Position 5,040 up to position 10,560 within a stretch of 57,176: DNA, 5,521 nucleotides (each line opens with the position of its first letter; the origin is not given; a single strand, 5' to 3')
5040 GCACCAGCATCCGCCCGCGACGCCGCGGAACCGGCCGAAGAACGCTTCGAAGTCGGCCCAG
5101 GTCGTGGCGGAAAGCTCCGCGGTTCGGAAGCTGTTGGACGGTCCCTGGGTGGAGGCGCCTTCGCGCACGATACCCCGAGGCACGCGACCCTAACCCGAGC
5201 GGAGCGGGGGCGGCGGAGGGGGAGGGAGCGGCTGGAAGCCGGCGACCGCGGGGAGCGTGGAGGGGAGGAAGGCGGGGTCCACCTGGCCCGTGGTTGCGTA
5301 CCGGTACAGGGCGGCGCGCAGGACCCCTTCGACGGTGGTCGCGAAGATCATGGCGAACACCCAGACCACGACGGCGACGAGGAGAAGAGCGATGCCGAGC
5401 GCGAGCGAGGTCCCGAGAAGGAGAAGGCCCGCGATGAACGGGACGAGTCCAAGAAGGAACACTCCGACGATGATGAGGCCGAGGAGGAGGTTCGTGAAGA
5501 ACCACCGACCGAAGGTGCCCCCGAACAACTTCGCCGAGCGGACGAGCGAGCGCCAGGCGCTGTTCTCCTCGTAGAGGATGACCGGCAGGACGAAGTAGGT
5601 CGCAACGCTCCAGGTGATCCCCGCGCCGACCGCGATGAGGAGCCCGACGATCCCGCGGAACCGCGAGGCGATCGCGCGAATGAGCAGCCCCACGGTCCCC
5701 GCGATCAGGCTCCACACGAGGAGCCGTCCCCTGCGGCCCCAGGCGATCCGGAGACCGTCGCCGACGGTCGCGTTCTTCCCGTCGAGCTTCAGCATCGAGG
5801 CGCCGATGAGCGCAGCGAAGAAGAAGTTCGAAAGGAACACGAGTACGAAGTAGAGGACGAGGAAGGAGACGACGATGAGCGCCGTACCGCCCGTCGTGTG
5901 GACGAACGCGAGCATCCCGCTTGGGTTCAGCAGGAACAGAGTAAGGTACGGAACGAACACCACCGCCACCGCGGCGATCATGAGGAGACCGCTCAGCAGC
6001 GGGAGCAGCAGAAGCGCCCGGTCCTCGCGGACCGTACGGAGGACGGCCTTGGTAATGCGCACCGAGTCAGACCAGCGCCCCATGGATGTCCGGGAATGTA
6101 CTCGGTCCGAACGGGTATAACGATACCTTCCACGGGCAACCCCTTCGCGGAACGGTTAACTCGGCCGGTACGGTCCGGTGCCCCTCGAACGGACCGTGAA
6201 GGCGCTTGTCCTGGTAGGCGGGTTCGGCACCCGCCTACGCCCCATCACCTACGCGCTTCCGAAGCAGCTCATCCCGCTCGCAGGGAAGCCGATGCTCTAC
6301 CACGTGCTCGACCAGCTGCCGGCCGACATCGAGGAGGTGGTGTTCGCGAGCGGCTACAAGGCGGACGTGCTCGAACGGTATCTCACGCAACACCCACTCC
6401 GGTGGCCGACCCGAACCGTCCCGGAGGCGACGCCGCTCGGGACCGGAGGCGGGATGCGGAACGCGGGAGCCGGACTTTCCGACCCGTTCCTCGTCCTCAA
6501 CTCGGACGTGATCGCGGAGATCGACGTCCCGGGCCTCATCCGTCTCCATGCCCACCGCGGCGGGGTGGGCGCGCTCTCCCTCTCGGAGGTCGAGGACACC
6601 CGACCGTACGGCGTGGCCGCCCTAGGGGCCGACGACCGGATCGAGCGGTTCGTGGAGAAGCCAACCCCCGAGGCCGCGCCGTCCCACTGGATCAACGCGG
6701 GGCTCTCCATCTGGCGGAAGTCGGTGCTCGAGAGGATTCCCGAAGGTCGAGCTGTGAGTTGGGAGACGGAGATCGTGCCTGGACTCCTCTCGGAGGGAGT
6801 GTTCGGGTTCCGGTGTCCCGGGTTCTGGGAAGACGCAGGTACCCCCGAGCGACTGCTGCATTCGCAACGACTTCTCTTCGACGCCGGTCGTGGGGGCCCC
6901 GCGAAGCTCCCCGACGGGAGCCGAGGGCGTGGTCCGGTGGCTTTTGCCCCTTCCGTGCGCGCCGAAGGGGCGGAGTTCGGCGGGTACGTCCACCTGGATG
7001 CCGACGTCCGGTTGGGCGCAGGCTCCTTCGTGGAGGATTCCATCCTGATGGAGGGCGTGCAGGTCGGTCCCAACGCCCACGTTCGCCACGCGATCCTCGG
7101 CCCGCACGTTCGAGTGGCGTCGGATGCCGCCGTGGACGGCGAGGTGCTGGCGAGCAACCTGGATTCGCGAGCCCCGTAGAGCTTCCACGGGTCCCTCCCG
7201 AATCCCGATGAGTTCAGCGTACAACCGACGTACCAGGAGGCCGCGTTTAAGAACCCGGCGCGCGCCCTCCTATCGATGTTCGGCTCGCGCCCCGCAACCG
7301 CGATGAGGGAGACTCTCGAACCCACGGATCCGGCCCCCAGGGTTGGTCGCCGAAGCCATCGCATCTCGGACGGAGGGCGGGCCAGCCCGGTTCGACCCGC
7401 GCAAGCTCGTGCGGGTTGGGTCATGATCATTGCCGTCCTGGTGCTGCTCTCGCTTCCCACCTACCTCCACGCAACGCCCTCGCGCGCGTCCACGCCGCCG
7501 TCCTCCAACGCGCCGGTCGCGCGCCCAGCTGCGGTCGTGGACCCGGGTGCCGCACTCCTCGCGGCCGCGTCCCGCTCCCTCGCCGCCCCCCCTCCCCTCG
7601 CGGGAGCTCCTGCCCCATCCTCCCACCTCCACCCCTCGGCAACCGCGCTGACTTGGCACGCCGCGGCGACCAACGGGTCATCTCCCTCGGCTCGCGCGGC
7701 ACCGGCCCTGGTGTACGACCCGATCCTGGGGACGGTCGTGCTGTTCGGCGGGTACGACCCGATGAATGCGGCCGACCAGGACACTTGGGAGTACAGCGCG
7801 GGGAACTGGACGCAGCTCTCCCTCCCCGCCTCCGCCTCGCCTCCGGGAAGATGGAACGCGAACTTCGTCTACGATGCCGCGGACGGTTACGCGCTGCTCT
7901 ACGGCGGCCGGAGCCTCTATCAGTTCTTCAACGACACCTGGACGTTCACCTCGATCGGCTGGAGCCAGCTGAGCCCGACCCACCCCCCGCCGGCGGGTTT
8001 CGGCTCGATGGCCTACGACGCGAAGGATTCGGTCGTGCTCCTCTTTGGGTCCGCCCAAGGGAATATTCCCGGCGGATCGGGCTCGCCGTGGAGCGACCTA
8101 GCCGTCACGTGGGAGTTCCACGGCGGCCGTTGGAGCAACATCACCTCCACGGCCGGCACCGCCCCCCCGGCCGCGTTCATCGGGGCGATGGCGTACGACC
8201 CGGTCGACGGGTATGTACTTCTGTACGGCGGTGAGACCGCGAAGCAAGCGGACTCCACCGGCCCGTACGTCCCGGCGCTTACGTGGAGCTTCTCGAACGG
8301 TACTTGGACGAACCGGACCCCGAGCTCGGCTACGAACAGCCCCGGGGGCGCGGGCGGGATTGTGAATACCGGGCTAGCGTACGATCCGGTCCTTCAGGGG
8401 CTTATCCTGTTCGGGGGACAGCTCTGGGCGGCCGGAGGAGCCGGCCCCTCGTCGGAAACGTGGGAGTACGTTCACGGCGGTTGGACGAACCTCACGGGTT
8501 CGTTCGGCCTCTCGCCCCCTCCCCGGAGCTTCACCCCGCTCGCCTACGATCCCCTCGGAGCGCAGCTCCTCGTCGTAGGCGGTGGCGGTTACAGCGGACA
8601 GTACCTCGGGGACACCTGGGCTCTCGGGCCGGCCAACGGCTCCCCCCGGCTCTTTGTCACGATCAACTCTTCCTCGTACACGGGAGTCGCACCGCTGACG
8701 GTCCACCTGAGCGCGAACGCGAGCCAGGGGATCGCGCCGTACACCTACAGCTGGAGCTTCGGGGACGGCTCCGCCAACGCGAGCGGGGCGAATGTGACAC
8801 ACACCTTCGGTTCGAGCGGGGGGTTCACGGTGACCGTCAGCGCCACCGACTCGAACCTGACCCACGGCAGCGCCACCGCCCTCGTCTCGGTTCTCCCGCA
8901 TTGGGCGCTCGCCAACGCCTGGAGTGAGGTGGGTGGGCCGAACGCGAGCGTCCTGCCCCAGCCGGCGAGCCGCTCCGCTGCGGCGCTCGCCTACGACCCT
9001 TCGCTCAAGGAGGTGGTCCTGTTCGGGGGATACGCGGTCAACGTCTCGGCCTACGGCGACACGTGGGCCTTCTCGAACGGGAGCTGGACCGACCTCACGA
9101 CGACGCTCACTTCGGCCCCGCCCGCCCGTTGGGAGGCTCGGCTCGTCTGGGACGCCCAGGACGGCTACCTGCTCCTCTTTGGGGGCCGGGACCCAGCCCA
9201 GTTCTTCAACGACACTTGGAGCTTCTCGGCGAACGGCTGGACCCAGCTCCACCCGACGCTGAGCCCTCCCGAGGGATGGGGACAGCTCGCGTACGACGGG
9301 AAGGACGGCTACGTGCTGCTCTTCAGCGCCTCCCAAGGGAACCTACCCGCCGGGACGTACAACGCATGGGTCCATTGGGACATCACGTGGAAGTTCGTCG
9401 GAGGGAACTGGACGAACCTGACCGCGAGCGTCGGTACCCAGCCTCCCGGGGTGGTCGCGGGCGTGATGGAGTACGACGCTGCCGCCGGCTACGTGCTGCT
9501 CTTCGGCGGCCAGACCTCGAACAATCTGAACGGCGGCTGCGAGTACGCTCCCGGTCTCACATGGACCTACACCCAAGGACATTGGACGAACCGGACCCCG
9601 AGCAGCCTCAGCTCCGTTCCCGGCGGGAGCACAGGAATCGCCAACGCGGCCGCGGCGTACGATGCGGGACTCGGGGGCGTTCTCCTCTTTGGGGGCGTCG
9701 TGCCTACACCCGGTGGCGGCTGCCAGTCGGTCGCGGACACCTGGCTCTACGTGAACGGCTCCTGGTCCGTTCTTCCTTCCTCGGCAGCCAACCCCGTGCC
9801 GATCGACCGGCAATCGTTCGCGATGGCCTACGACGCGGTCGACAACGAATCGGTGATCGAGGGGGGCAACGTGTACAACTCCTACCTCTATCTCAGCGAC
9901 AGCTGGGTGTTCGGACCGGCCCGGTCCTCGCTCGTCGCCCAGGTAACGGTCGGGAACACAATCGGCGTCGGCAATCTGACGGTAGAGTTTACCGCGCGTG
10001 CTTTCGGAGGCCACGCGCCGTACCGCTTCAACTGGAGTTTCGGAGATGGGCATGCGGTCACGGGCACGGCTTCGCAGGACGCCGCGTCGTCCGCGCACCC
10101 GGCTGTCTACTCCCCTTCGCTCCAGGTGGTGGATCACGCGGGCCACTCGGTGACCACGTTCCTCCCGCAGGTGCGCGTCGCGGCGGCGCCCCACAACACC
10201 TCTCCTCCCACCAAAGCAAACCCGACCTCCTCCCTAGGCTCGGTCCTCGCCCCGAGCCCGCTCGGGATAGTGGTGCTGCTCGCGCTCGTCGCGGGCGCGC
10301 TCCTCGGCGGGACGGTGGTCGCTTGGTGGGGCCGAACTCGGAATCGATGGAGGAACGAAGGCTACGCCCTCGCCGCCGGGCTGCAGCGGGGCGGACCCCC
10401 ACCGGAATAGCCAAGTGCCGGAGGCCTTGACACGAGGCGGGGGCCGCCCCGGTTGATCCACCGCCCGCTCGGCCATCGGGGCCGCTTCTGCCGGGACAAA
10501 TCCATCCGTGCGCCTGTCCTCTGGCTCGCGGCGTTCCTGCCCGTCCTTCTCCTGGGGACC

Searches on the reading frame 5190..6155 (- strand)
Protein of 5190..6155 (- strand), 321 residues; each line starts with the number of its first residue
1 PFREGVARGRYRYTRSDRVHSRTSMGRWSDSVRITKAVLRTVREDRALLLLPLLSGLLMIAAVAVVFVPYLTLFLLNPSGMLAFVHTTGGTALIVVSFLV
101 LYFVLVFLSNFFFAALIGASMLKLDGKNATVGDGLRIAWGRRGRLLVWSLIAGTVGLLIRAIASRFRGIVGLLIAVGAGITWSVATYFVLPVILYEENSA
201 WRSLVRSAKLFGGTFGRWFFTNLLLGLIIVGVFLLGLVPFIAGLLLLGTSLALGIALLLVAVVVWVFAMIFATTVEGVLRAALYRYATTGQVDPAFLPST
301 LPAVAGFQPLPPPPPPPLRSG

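Call 60: search_protein_families(library=pfam, proteins=[window:5190-6155:-], max_evalue=0.0001)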
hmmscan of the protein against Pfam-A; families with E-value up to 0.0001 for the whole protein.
window:5190-6155:- (321 aa): 1 family
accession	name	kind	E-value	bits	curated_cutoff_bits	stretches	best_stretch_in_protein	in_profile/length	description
PF19656.5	DUF6159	-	1.6e-28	100.5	27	1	94-291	7-201/204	Family of unknown function (DUF6159)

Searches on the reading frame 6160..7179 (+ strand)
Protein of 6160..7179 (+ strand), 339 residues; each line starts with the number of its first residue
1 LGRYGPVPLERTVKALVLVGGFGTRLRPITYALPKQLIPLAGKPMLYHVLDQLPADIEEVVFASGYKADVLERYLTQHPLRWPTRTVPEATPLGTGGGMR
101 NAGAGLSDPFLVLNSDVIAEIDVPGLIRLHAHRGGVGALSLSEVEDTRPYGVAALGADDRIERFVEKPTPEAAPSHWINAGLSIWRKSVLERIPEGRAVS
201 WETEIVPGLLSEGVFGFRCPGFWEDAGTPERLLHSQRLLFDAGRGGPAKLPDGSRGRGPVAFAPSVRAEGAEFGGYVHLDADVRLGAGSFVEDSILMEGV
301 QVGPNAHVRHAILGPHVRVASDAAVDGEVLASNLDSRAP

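Call 60: search_protein_families(library=pfam, proteins=[window:6160-7179:+], max_evalue=0.0001)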
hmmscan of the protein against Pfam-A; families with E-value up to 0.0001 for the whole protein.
window:6160-7179:+ (339 aa): 5 families
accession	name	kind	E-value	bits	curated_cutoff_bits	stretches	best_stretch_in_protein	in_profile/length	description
PF00483.29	NTP_transferase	-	8.8e-32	111.1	21.2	1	14-236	1-239/245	Nucleotidyl transferase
PF12804.13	NTP_transf_3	-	5.5e-10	40.1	27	1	15-118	1-97/160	MobA-like NTP transferase domain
PF24894.1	Hexapep_GlmU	-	1.6e-06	28.6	23.3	1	279-325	37-83/104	GlmU-like, C-terminal hexapeptide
PF00132.30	Hexapep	-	1.2e-05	25.2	27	0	294-325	2-34/36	Bacterial transferase hexapeptide (six repeats)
PF25084.1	LbH_EIF2B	-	5.5e-05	23.6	54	1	282-330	44-92/105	EIF2B subunit epsilon LbH domain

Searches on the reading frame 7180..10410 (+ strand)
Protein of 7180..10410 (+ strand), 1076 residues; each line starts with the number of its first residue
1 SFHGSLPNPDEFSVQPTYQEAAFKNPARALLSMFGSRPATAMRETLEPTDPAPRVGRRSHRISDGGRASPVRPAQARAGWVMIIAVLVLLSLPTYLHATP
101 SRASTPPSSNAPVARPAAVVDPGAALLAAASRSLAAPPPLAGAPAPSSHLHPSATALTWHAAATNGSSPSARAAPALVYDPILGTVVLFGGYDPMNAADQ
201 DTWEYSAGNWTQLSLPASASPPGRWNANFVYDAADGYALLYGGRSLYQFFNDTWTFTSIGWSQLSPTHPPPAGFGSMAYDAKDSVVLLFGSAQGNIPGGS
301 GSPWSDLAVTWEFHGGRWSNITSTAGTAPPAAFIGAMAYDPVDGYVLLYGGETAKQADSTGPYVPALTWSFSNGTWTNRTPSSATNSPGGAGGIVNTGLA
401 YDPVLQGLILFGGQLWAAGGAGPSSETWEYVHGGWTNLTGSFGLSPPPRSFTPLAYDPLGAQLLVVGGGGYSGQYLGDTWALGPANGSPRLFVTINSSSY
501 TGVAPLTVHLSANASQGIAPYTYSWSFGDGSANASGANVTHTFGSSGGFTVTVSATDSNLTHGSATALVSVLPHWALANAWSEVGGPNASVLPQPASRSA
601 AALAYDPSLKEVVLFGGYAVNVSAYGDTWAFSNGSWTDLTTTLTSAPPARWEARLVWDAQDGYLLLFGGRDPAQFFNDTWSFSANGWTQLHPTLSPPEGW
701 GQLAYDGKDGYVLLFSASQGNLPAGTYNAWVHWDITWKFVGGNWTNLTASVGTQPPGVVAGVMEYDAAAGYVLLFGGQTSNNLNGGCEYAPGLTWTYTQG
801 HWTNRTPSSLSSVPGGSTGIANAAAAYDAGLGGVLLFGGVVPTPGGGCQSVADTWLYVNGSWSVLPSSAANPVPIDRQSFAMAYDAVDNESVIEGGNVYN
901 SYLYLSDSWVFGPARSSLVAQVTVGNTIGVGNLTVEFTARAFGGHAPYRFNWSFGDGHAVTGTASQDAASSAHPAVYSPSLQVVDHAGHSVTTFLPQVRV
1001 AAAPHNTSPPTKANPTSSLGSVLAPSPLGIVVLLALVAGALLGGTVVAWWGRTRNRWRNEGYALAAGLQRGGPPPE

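Call 60: search_protein_families(library=pfam, proteins=[window:7180-10410:+], max_evalue=0.0001)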
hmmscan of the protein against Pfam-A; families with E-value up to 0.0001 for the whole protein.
window:7180-10410:+ (1076 aa): 7 families
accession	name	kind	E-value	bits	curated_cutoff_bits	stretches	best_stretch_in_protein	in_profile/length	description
PF24681.1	Kelch_KLHDC2_KLHL20_DRC7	-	2.6e-40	138.5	50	4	155-293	34-174/221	KLHDC2/KLHL20/DRC7 Kelch-repeats domain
PF24981.1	Beta-prop_ATRN-LZTR1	-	1.5e-21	77.4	50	2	188-383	3-199/289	Attractin/LZTR1 beta-propeller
PF13418.12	Kelch_4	-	1.3e-17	63.9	21.6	1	660-694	11-47/49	Galactose oxidase, central domain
PF18911.6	PKD_4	-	5.4e-15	55.7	27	1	506-565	18-79/85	PKD domain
PF13415.12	Kelch_3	-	8.3e-11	42.2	22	0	185-224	3-40/48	Galactose oxidase, central domain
PF00801.26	PKD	-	2.2e-09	37.6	23.5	1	495-558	4-68/80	PKD domain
PF13573.12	SprB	-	1.5e-05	24.9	28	0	511-529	18-36/37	SprB repeat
